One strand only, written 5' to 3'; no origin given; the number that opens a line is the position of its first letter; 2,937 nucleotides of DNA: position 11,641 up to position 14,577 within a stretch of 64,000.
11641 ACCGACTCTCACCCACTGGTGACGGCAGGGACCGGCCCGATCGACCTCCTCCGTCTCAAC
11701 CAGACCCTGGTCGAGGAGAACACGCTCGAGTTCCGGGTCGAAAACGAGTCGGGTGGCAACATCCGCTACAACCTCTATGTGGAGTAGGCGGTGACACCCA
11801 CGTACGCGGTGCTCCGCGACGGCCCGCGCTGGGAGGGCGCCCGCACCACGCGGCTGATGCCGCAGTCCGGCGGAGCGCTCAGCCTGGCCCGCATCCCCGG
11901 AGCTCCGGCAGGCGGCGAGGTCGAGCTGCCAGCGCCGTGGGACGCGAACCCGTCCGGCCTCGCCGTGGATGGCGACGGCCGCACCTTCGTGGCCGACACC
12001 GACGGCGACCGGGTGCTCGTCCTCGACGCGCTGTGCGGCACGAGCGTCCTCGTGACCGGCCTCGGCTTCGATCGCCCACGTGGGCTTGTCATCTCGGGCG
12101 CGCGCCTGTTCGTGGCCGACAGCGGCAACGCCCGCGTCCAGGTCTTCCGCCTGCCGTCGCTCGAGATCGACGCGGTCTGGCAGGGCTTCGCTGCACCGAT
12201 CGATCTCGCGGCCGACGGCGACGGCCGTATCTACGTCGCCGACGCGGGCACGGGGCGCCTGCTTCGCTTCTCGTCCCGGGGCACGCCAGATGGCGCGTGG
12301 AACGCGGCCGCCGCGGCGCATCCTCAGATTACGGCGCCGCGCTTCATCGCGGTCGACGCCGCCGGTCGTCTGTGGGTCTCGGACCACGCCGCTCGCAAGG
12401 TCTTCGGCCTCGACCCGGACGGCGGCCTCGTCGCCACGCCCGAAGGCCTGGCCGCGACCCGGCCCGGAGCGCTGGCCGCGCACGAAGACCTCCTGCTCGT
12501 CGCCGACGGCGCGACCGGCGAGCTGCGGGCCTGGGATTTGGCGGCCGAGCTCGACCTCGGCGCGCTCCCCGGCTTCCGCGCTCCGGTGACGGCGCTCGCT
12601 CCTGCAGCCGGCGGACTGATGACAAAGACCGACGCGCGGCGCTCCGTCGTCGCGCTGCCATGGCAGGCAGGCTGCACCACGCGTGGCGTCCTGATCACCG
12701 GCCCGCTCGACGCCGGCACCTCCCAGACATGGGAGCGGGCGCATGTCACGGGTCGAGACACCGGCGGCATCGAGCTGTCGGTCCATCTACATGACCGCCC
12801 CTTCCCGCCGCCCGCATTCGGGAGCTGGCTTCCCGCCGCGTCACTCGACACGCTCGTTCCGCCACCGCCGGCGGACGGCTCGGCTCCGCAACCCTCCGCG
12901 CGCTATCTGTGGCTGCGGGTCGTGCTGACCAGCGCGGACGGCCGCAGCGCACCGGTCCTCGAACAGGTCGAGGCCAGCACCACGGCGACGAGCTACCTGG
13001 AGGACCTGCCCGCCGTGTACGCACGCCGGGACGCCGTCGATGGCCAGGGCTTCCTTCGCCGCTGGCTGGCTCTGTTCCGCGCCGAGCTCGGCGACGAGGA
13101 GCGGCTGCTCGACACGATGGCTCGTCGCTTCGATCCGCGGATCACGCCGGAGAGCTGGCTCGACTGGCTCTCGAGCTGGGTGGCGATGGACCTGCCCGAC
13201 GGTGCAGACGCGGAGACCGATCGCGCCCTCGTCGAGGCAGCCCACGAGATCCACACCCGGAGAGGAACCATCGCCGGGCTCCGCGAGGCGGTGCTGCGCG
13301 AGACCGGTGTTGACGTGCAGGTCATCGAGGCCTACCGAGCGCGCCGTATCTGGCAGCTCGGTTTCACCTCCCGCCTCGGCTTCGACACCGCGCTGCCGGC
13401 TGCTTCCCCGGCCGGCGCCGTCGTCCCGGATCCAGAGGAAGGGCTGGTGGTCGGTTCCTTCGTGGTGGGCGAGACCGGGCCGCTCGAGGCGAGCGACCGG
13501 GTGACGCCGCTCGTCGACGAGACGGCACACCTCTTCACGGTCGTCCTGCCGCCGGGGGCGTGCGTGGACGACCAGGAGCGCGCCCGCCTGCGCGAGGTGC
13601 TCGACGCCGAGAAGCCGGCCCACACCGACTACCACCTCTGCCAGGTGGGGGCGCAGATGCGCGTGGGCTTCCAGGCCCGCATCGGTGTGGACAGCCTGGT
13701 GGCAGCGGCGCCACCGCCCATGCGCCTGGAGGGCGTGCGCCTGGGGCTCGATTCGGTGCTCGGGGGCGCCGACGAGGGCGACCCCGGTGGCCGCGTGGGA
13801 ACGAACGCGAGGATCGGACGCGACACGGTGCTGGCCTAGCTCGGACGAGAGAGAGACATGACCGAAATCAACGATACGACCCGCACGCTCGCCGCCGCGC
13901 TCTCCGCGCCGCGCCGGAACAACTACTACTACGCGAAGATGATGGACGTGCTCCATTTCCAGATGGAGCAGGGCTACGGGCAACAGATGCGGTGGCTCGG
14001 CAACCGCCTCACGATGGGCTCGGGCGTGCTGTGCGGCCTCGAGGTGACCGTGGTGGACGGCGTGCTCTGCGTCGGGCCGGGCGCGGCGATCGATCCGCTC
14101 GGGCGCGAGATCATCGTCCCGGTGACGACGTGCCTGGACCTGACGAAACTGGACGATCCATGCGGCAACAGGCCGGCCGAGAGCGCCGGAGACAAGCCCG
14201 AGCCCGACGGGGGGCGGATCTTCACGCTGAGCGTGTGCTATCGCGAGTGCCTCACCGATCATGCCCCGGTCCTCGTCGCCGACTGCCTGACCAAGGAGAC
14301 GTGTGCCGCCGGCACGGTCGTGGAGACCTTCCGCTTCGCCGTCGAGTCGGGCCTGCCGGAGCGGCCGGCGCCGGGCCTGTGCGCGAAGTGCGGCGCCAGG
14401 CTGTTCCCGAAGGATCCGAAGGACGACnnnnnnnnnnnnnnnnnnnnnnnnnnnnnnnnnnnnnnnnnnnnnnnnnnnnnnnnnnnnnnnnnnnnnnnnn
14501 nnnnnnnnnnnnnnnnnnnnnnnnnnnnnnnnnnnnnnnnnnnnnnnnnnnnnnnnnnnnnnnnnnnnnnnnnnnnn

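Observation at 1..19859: Near-complete extracellular contractile injection system (eCIS/phage-tail-like) operon with P2-like internal organisation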

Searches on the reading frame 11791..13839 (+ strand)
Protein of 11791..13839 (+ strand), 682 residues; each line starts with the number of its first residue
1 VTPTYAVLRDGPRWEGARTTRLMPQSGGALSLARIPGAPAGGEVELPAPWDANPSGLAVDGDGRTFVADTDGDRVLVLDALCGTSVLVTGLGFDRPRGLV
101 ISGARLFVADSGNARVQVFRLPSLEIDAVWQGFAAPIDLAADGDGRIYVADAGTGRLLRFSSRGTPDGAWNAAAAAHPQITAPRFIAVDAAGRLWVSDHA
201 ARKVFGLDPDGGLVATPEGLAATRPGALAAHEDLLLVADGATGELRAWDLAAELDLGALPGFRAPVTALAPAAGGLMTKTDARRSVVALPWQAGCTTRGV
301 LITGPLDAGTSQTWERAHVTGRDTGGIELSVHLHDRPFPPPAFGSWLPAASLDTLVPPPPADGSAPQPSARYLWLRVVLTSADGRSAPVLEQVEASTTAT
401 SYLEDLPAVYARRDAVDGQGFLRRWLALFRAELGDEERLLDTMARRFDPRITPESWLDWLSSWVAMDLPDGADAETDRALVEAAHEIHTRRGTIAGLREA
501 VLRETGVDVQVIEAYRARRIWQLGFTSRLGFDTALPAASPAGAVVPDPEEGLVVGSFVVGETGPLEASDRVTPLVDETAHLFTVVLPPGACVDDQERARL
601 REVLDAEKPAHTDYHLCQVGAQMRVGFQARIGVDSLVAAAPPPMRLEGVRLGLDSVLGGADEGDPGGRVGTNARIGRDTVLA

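Call 8: search_protein_families(library=pfam, proteins=[window:11791-13839:+], max_evalue=0.01)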
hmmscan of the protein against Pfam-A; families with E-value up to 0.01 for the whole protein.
window:11791-13839:+ (682 aa): 6 families
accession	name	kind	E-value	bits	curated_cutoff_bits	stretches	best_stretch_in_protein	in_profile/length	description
PF01436.27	NHL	-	4e-19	68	20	2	93-119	1-28/28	NHL repeat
PF09684.15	Tail_P2_I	-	1.7e-09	38.1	20.6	1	442-521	25-97/139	Phage tail protein (Tail_P2_I)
PF08450.18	SGL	-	9e-06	25.9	26.3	0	139-175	189-225/246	SMP-30/Gluconolactonase/LRE-like region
PF20067.5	SSL_N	-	5.5e-05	23.4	18.9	0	138-160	25-46/46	Strictosidine synthase-like, N-terminal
PF25021.1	TEN_NHL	-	0.00091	18.7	27.1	0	127-205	24-97/357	Teneurin NHL domain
PF24684.1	Vgb_lyase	-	0.0063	15.8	50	0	112-231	159-273/290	Virginiamycin B lyase family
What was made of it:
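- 11791..13839 (+): Wedge protein: N-terminal NHL beta-propeller fused to a Tail_P2_I/Cis12 core. PF01436 and PF09684 (call 8).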

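Call 27: search_protein_families(library=ncbifam, proteins=[window:11791-13839:+], max_evalue=0.01)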
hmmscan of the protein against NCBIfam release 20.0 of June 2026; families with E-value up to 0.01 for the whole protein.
window:11791-13839:+ (682 aa): 6 families
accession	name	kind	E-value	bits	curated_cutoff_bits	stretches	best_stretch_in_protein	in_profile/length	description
NF053768.1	CIS12_fam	equivalog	4.5e-33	114.9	860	2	369-501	440-569/715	CIS12 family contractile injection system protein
TIGR02242.1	tail_TIGR02242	domain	4.9e-24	84.9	51.85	1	404-520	2-115/131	phage tail protein domain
NF033206.1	ScyE_fam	subfamily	6.6e-09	35.7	80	1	99-212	219-328/333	ScyD/ScyE family protein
NF035926.1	scyF_NHL_VPEP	equivalog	1.9e-07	30.6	350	1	54-162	154-275/376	scytonemin biosynthesis PEP-CTERM protein ScyF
TIGR01634.1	tail_P2_I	equivalog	8e-05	22.6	30.05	1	445-516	28-99/139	phage tail protein I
TIGR02604.1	Piru_Ver_Nterm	subfamily_domain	0.0073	15.7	122.2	0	174-199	7-32/367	PVC-type heme-binding CxxCH protein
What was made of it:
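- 11791..13839 (+): CIS12_fam and TIGR02242 (call 27).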

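Call 38: search_solved_structures(query=window:11791-13839:+, max_evalue=0.1)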
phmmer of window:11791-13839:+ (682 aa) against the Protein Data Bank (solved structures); distinct sequences matched with E-value up to 0.1: 47.
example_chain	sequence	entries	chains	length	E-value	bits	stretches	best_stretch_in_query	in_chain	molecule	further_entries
6f0t_A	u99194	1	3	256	5.3e-32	114.3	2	40-205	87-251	Pizza6-SFW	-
7zph_A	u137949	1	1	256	1.4e-30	109.6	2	44-205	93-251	Pizza6-TNK-RSH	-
7zpw_A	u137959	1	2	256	2.6e-30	108.7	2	46-207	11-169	Pizza6-TSK-TSH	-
6ren_A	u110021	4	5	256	3.5e-30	108.3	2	44-206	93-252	3fPizza6-SH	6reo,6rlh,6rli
7zpz_A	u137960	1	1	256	6.3e-30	107.5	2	44-205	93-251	Pizza6-TSR-TSH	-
7zqg_A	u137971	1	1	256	7.5e-30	107.2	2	44-205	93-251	Pizza6-KSH-TSH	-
7zq2_A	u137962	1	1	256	1.6e-29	106.1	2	44-205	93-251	Pizza6-RSH-TSH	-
7zcj_A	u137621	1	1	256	3.5e-29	105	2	44-205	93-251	Pizza6-TNH-TSH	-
6i3b_A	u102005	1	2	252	5e-27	97.9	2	44-205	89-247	cPizza6-AYW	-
6i38_A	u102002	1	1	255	9e-27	97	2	44-207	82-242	nv2Pizza6-AYW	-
6f0q_A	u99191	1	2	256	9.3e-27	97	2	44-205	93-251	Pizza6-AYW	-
3wwa_A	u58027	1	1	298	1.1e-26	96.8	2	46-205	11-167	Pizza7H protein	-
6i37_A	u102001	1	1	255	1.1e-26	96.8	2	44-207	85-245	nv1Pizza6-AYW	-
6i3a_A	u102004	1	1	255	5.3e-26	94.5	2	43-205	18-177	v22Pizza6-AYW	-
6qsd_A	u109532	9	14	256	2.4e-24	89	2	46-206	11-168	Pizza6S | Pizza6-S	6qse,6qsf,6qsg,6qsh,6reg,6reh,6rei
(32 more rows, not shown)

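Call 43: find_homologous_proteins(query=window:11791-13839:+, max_evalue=0.00001)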
Query window:11791-13839:+ (682 aa): 516 proteins with E <= 0.00001 among 8000 candidates; the best 120 are listed.
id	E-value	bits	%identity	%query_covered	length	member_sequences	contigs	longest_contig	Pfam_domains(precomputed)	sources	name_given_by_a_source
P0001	0.0e+0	1313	89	99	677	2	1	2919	PF09684.16,PF01436.28,PF08450.19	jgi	-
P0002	0.0e+0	1115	77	100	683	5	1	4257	PF09684.16,PF01436.28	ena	-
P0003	6.0e-297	1005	70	100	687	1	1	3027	PF09684.16,PF01436.28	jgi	jgi:phage tail-like protein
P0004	4.5e-293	992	69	100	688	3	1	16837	PF09684.16,PF01436.28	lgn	-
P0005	1.0e-285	968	68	100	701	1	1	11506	PF09684.16,PF01436.28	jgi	jgi:phage tail-like protein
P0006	8.8e-283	958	66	100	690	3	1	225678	PF09684.16,PF01436.28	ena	-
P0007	4.1e-269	913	67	94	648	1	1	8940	PF09684.16,PF01436.28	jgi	jgi:phage tail-like protein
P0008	1.0e-208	713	54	99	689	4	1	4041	PF09684.16,PF01436.28,PF08450.19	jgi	jgi:phage tail-like protein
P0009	9.4e-202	690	50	96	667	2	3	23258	PF09684.16,PF01436.28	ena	-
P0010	1.1e-201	690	51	99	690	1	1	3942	PF09684.16,PF01436.28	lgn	-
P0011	3.9e-199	682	51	100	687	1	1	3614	PF09684.16,PF01436.28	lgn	-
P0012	1.0e-193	664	81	56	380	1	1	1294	PF09684.16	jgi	jgi:phage tail-like protein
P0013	8.4e-178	611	53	89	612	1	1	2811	PF09684.16,PF01436.28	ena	-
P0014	7.1e-175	601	49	100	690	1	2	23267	PF09684.16,PF01436.28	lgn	-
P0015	2.2e-162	560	43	79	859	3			PF09684.16,PF07691.18,PF01436.28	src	-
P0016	3.6e-160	553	45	99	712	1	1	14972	PF01436.28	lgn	-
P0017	6.6e-159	549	42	82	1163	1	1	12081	PF25168.2,PF07691.18,PF24105.2,PF24805.2,PF25048.2,PF24017.3,PF23342.2,PF24817.2,PF23798.2,PF23393.3,PF23389.2,PF23609.2,PF20426.5,PF25460.2,PF00400.39,PF23414.2,PF25178.1,PF23775.2,PF25174.2,PF24814.2,PF23381.2,PF25173.2,PF23383.2,PF25171.2,PF12894.14,PF25175.2,PF24796.2,PF01436.28,PF24780.2,PF1675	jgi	jgi:phage tail-like protein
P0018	3.4e-158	546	44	99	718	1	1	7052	PF09684.16,PF01436.28,PF08450.19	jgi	jgi:phage tail-like protein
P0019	2.2e-156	540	45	99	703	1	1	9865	PF09684.16,PF01436.28,PF08450.19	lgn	-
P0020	3.1e-155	537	44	82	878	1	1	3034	PF07691.18,PF01436.28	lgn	-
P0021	8.0e-155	535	38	96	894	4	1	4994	PF09684.16,PF07691.18,PF01436.28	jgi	-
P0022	5.1e-154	533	51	73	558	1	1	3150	PF09684.16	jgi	-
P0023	6.3e-154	532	41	84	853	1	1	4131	PF07691.18,PF01436.28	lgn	-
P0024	1.6e-151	524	41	82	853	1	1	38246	PF07691.18,PF01436.28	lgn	-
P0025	6.0e-151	522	44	82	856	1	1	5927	PF07691.18,PF01436.28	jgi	jgi:phage tail-like protein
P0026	9.4e-150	518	43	99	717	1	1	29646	PF09684.16,PF01436.28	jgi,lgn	jgi:phage tail-like protein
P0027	6.5e-149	516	44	82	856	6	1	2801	PF09684.16,PF07691.18,PF01436.28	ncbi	-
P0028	2.7e-148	514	43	99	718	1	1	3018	PF09684.16,PF01436.28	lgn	-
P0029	1.3e-147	511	42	79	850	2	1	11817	PF07691.18,PF01436.28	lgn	-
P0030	2.1e-147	511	43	79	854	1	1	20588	PF09684.16,PF07691.18,PF01436.28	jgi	jgi:phage tail-like protein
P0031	3.1e-147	510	42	84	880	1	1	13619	PF07691.18,PF01436.28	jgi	jgi:phage tail-like protein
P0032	4.2e-147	510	43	80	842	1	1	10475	PF09684.16,PF01436.28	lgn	-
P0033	1.6e-146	508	42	79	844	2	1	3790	PF09684.16,PF07691.18,PF01436.28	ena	-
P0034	6.1e-145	503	41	84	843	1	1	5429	PF07691.18,PF01436.28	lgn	-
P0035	1.3e-144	502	43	79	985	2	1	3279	PF07691.18,PF10528.15,PF01436.28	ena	-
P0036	1.7e-143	498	42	82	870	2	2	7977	PF07691.18,PF01436.28,PF25021.2,PF08450.19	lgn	-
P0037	1.4e-142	495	40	84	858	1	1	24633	PF07691.18,PF01436.28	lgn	-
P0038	5.6e-142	493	43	99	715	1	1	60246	PF09684.16,PF01436.28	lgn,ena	-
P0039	3.7e-141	490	42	79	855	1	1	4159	PF07691.18,PF01436.28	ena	-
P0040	8.2e-141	489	42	99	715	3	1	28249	PF09684.16,PF01436.28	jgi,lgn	jgi:phage tail-like protein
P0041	9.8e-141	489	41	84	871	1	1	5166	PF07691.18,PF10528.15,PF01436.28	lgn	-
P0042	1.1e-140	488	41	100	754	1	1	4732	PF09684.16,PF01436.28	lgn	-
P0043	8.3e-140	486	42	79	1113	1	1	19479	PF07691.18,PF10528.15,PF01436.28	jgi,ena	-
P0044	1.4e-129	452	40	79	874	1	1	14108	PF07691.18,PF01436.28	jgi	jgi:phage tail-like protein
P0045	1.4e-128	448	41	99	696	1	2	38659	PF09684.16,PF01436.28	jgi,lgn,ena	-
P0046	3.7e-128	447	54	65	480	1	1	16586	PF09684.16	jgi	jgi:phage tail-like protein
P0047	1.9e-127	445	42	99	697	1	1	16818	PF09684.16,PF01436.28,PF25021.2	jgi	jgi:phage tail-like protein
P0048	7.1e-125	436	40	99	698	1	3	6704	PF09684.16,PF01436.28,PF08450.19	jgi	jgi:phage tail-like protein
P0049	2.0e-123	431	39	87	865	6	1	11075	PF07691.18,PF01436.28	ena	-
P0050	4.3e-123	430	37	84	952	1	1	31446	PF09684.16,PF07691.18,PF01436.28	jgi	jgi:phage tail-like protein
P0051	6.1e-121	423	41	99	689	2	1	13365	PF09684.16,PF01436.28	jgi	-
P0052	5.8e-117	410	38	81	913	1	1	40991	PF09684.16,PF07691.18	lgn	-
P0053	4.1e-115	404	38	83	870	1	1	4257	PF09684.16,PF07691.18,PF01436.28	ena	-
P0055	3.5e-111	391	40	100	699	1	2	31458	PF09684.16,PF24684.2,PF01436.28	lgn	-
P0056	1.3e-109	386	37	91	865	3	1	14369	PF09684.16,PF07691.18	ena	-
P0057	1.6e-109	385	41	92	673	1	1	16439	PF01436.28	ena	-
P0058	1.9e-109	385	36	97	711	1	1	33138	PF09684.16,PF01436.28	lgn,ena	-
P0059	3.3e-109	384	39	74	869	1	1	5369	PF09684.16,PF07691.18,PF01436.28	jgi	jgi:phage tail-like protein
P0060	2.2e-108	382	39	99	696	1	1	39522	PF09684.16,PF01436.28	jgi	-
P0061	1.1e-107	379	39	99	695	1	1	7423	PF01436.28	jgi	jgi:phage tail-like protein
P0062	1.1e-107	379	37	96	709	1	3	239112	PF09684.16,PF01436.28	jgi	jgi:phage tail-like protein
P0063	1.7e-107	379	39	99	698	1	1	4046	PF01436.28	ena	-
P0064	3.5e-107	378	36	97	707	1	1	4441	PF09684.16,PF01436.28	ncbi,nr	ncbi:MAG TPA: phage tail protein [Steroidobacteraceae bacterium]|nr:phage tail protein [Steroidobact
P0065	5.2e-106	374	40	78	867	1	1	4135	PF09684.16,PF07691.18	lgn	-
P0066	1.4e-105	373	36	99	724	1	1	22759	PF09684.16,PF01436.28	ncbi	-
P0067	4.7e-105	371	36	99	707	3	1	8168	PF09684.16,PF01436.28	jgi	jgi:phage tail-like protein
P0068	1.9e-102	362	37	93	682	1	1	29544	PF09684.16,PF01436.28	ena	-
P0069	1.7e-100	356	40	85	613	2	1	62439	PF09684.16,PF01436.28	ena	-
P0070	4.3e-99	351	36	96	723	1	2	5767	PF09684.16,PF01436.28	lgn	-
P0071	5.1e-99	351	37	99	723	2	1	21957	PF09684.16,PF01436.28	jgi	jgi:phage tail-like protein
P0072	2.7e-98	348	40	79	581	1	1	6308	PF09684.16,PF01436.28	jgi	jgi:phage tail-like protein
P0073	6.3e-98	347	36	96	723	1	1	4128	PF09684.16,PF01436.28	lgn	-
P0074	7.5e-98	347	38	95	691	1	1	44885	PF09684.16,PF01436.28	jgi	jgi:phage tail-like protein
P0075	2.0e-97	345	36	96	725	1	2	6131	PF09684.16,PF01436.28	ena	-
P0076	3.9e-97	345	35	96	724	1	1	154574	PF09684.16,PF01436.28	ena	-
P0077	4.5e-97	344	36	96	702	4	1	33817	PF09684.16,PF01436.28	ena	-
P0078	5.0e-97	344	37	99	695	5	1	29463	PF09684.16,PF01436.28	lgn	-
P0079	1.0e-95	340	36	96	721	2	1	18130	PF09684.16,PF01436.28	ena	-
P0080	1.5e-95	339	39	99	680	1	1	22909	PF09684.16,PF01436.28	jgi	jgi:phage tail-like protein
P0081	3.6e-95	338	39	81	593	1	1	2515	PF09684.16,PF01436.28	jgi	jgi:phage tail-like protein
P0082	4.1e-95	338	36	97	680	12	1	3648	PF09684.16,PF01436.28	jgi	-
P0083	2.9e-94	335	37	90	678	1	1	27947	PF01436.28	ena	-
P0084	6.4e-94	334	36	96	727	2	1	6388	PF09684.16,PF01436.28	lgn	-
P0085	2.5e-90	322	36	99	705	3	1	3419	PF09684.16,PF01436.28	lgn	-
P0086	3.2e-90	322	35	100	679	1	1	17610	PF09684.16,PF01436.28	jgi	jgi:phage tail-like protein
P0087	7.3e-85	304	35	98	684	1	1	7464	PF09684.16,PF01436.28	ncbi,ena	-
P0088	6.3e-84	301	38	89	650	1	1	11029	PF09684.16,PF24684.2,PF01436.28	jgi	jgi:phage tail-like protein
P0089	5.9e-82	294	36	80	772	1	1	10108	PF09684.16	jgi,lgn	jgi:phage tail-like protein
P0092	2.3e-65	240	32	100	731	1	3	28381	PF09684.16,PF01436.28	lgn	-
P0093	1.6e-64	237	31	95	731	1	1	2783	PF09684.16,PF01436.28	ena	-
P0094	1.7e-64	237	31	96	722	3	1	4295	PF09684.16,PF01436.28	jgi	jgi:phage tail-like protein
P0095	1.0e-62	231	31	99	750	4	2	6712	PF09684.16,PF01436.28,PF25021.2,PF08450.19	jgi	jgi:phage tail-like protein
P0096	1.6e-59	220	32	95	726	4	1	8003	PF09684.16,PF01436.28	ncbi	ncbi:MAG: phage tail protein [Chloroflexota bacterium]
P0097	6.3e-59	218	38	64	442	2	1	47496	PF01436.28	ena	-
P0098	2.8e-58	216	33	92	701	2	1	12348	PF09684.16,PF01436.28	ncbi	-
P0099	4.8e-58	215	33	99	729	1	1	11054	PF09684.16,PF01436.28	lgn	-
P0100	4.5e-57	212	34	92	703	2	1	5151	PF09684.16,PF20067.6,PF01436.28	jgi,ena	jgi:phage tail-like protein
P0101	4.7e-57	212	32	92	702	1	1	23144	PF09684.16,PF20067.6,PF01436.28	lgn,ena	-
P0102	5.4e-57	212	34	96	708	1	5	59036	PF09684.16,PF24684.2,PF01436.28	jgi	jgi:phage tail-like protein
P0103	1.9e-56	210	37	43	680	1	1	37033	PF01436.28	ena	-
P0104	4.3e-55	206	34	92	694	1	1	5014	PF09684.16,PF01436.28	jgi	jgi:phage tail-like protein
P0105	1.0e-54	204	33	96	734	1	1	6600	PF09684.16,PF01436.28,PF25021.2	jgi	jgi:phage tail-like protein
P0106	3.0e-51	193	30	99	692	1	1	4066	PF09684.16,PF01436.28,PF25021.2,PF06739.18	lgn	-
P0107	3.4e-51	193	32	92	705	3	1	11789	PF09684.16,PF01436.28,PF25021.2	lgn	-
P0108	3.4e-51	193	30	96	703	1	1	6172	PF09684.16,PF20067.6,PF01436.28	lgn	-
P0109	2.8e-50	190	30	92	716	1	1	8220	PF09684.16,PF01436.28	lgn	-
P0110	5.1e-50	189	32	92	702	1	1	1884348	PF09684.16,PF01436.28,PF25021.2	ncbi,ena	-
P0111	2.5e-49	187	31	91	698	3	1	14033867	PF09684.16,PF01436.28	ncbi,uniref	ncbi:phage tail protein I [Sorangium sp. So ce542]|uniref:phage tail protein I n=1 Tax=Sorangium sp.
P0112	8.9e-49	185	32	91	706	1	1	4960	PF09684.16,PF01436.28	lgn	-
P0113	4.4e-48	182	31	98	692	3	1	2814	PF09684.16,PF01436.28,PF08450.19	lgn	-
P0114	2.7e-47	180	31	98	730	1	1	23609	PF09684.16,PF01436.28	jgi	jgi:phage tail-like protein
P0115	4.4e-47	179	29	92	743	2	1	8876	PF09684.16,PF01436.28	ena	-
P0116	1.1e-46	178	32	91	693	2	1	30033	PF09684.16,PF01436.28,PF08450.19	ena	-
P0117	1.5e-45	174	28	27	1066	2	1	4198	PF07494.18,PF17170.11,PF23500.2,PF14433.12,PF22807.3,PF02393.22,PF24684.2,PF01436.28,PF08450.19,PF05787.20,PF13449.13,PF20067.6,PF22701.4,PF25021.2,PF06739.18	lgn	-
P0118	4.7e-45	172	31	92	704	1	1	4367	PF09684.16,PF01436.28,PF25021.2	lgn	-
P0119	4.9e-45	172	29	98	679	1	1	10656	PF09684.16,PF01436.28,PF25021.2,PF06739.18,PF08450.19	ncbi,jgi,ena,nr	ncbi:MAG TPA: phage tail protein [Thermoanaerobaculia bacterium]|nr:phage tail protein [Thermoanaero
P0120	1.4e-44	171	28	97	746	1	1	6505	PF09684.16,PF01436.28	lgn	-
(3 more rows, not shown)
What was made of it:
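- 11791..13839 (+): The same architecture occurs in most of the 120 listed homologues (call 43).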

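Call 53: find_encoding_contigs(protein=P0006, flank=10000, max_places=2)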
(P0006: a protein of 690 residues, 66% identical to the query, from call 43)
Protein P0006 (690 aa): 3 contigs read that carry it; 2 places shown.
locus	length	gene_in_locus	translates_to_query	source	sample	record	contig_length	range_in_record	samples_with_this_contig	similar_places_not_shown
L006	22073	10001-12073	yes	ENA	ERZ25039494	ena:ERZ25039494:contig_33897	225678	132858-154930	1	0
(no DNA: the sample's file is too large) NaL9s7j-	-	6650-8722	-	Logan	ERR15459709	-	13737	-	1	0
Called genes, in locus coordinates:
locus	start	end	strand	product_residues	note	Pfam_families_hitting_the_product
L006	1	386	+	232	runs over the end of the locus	-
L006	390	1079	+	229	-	PF19266:CIS_tube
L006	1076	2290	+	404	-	-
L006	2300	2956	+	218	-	PF04717:Phage_base_V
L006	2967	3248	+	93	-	PF05488:PAAR_motif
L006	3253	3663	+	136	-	PF04965:GPW_gp25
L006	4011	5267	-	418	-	-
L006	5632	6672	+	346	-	PF04865:Baseplate_J (weak)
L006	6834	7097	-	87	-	-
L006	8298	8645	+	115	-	-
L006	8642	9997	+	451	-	-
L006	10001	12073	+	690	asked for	PF01436:NHL, PF09684:Tail_P2_I (weak)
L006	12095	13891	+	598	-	PF22494:choice_anch_I (faint), PF25174:Beta-prop_THOC3 (faint)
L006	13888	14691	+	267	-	-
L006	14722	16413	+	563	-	PF13699:eCIS_core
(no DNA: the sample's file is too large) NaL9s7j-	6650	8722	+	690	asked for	PF01436:NHL, PF09684:Tail_P2_I (weak)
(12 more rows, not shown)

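Call 54: find_encoding_contigs(protein=P0111, flank=10000, max_places=2)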
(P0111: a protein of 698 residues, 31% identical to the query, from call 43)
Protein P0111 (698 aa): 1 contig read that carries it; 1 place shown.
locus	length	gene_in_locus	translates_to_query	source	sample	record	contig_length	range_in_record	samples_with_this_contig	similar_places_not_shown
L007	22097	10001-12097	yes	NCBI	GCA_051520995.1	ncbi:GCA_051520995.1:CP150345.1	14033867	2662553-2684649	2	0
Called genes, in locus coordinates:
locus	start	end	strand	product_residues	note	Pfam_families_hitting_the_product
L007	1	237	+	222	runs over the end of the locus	PF04717:Phage_base_V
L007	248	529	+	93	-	PF05488:PAAR_motif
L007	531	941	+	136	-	PF04965:GPW_gp25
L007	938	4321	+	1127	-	-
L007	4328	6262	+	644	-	-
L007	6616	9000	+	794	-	-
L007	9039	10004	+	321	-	-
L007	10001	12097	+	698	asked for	PF01436:NHL (faint), PF09684:Tail_P2_I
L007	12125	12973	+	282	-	-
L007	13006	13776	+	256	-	-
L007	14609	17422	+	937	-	-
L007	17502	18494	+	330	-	-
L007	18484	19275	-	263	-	PF13661:2OG-FeII_Oxy_4 (faint), PF13640:2OG-FeII_Oxy_3 (weak)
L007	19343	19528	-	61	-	-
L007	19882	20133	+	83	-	-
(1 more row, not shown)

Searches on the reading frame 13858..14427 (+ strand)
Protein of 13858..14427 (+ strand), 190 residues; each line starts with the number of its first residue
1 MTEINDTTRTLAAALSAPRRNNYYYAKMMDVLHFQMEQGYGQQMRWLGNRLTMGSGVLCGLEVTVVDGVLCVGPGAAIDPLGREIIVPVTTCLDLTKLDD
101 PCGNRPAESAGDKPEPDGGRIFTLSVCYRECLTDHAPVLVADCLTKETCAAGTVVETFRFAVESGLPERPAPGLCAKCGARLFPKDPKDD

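Call 82: find_homologous_proteins(query=window:13858-14427:+, max_evalue=0.001)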
Query window:13858-14427:+ (190 aa): 14 proteins with E <= 0.001 among 998 candidates.
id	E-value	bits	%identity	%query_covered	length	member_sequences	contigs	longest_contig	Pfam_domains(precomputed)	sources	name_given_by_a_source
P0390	1.9e-57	212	65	81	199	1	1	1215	-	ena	-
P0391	3.3e-50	189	53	91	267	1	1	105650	-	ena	-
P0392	3.4e-50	189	54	91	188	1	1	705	-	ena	-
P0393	4.1e-47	179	51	91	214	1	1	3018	-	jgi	jgi:hypothetical protein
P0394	1.5e-44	170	51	96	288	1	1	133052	-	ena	-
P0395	2.1e-41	160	49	89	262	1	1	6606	-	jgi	jgi:hypothetical protein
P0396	2.0e-39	153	48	97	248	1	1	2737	-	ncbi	-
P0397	2.1e-38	150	48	91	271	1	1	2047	-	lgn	-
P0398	1.1e-33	135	47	82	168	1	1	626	-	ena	-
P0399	3.4e-30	123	54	58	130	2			-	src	-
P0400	3.8e-26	110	50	61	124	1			-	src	-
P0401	7.0e-20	90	39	79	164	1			-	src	-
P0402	6.7e-18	83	41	91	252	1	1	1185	-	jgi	jgi:hypothetical protein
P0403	8.9e-14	70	39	91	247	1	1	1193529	-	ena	-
